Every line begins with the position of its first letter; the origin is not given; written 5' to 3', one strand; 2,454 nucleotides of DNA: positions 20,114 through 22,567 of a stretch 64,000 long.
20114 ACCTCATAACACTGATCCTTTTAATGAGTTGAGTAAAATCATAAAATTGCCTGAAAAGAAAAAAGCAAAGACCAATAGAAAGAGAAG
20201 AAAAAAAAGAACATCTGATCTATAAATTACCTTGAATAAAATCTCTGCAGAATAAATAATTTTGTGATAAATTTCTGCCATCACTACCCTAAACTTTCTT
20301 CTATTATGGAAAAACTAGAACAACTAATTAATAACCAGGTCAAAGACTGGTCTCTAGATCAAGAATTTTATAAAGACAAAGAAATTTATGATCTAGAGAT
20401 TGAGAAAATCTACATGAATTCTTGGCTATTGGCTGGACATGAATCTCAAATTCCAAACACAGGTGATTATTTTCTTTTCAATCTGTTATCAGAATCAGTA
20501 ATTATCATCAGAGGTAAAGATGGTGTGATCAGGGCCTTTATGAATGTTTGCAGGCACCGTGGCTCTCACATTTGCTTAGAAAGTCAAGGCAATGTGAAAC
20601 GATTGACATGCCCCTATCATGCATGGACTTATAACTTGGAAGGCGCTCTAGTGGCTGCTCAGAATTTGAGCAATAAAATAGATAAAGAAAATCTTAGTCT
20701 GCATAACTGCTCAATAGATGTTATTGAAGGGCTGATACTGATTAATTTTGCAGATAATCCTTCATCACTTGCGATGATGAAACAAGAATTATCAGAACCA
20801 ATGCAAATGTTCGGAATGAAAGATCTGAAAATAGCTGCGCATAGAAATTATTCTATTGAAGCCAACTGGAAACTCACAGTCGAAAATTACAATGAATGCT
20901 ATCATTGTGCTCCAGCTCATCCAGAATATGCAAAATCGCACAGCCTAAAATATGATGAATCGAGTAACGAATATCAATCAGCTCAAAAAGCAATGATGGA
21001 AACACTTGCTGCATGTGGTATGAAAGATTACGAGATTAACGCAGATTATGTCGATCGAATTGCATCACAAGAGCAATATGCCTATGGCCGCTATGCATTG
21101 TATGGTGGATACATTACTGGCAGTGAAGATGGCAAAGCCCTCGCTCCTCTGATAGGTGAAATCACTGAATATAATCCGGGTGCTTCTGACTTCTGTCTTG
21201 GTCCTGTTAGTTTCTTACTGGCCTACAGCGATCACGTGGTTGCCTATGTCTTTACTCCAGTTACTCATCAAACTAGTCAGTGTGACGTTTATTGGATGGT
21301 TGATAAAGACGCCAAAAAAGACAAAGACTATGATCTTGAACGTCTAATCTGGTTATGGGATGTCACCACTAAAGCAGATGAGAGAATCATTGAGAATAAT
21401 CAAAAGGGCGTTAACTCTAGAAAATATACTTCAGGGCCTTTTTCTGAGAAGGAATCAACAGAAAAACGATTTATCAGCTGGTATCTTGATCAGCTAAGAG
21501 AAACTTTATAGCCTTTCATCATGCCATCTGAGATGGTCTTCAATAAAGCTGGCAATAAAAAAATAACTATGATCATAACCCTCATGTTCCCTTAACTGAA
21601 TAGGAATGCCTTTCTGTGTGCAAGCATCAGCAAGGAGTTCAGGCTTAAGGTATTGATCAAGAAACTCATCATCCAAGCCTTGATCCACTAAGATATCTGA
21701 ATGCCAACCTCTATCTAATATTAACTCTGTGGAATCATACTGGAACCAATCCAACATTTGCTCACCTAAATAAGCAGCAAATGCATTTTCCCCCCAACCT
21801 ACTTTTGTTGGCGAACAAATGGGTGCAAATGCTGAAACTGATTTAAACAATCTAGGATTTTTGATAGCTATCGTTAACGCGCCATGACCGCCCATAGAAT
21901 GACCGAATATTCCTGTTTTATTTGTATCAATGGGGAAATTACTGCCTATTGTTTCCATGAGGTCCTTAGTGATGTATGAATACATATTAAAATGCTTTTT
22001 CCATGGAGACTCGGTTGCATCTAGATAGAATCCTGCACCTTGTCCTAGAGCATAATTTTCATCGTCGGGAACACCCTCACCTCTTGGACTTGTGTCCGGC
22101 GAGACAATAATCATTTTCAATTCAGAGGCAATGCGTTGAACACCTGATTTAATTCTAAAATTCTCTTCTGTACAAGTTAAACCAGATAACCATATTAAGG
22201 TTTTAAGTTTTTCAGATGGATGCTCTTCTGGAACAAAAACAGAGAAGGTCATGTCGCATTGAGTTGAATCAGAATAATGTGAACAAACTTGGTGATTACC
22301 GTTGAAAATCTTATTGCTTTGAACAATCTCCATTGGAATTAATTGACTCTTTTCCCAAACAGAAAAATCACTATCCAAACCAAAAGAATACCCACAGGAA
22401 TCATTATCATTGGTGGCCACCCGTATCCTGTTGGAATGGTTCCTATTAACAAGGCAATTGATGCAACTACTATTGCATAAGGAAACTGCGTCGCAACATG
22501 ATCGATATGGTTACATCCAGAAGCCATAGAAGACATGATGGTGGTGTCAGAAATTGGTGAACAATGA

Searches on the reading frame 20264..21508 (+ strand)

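Call 18: search_protein_families(library=pfam, proteins=[window:20264-21508:+])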
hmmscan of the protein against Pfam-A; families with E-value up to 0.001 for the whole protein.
window:20264-21508:+ (415 aa): 2 families
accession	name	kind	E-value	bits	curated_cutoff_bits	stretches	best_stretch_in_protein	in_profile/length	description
PF00848.25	Ring_hydroxyl_A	-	1.8e-26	93.8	24.9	1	187-412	3-207/208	Ring hydroxylating alpha subunit (catalytic domain)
PF00355.32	Rieske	-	1.6e-16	60.4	20.3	1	53-135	1-81/88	Rieske [2Fe-2S] domain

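Call 41: search_protein_families(library=ncbifam, proteins=[window:20264-21508:+], max_evalue=1e-10)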
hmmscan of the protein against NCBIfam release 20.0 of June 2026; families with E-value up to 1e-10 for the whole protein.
window:20264-21508:+ (415 aa): 5 families
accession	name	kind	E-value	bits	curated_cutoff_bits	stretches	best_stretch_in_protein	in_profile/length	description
NF058607.1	GlBtMonoOxGbcA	equivalog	1.8e-95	319.8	670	1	11-414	13-415/420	glycine betaine monooxygenase oxygenase subunit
NF042946.1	3PPDioc_HcaE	equivalog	4e-37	128.3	830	1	27-235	12-231/450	3-phenylpropionate/cinnamic acid dioxygenase subunit alpha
TIGR03229.1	benzo_1_2_benA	equivalog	1.3e-32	113.2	780.95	1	27-240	12-236/433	benzoate 1,2-dioxygenase large subunit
TIGR03228.1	anthran_1_2_A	equivalog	4.5e-27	94.8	671.9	1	32-226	17-220/438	anthranilate 1,2-dioxygenase large subunit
NF041684.1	ant_diox_AndAc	equivalog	1.1e-26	93.4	750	1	33-219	25-222/418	anthranilate 1,2-dioxygenase large subunit AndAc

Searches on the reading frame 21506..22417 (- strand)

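Call 18: search_protein_families(library=pfam, proteins=[window:21506-22417:-])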
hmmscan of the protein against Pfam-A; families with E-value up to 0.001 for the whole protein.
window:21506-22417:- (303 aa): 4 families
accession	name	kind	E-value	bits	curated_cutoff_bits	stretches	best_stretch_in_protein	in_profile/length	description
PF00756.26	Esterase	-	1.6e-57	195.6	22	1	49-297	1-250/251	Putative esterase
PF00326.27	Peptidase_S9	-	3.1e-07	30.5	22.6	1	155-285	53-189/213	Prolyl oligopeptidase family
PF12146.15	Hydrolase_4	-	4.9e-05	23.2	27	1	151-218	60-131/239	Serine aminopeptidase, S33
PF12740.14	PETase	-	0.00035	20.5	28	1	162-199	121-157/263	PET hydrolase-like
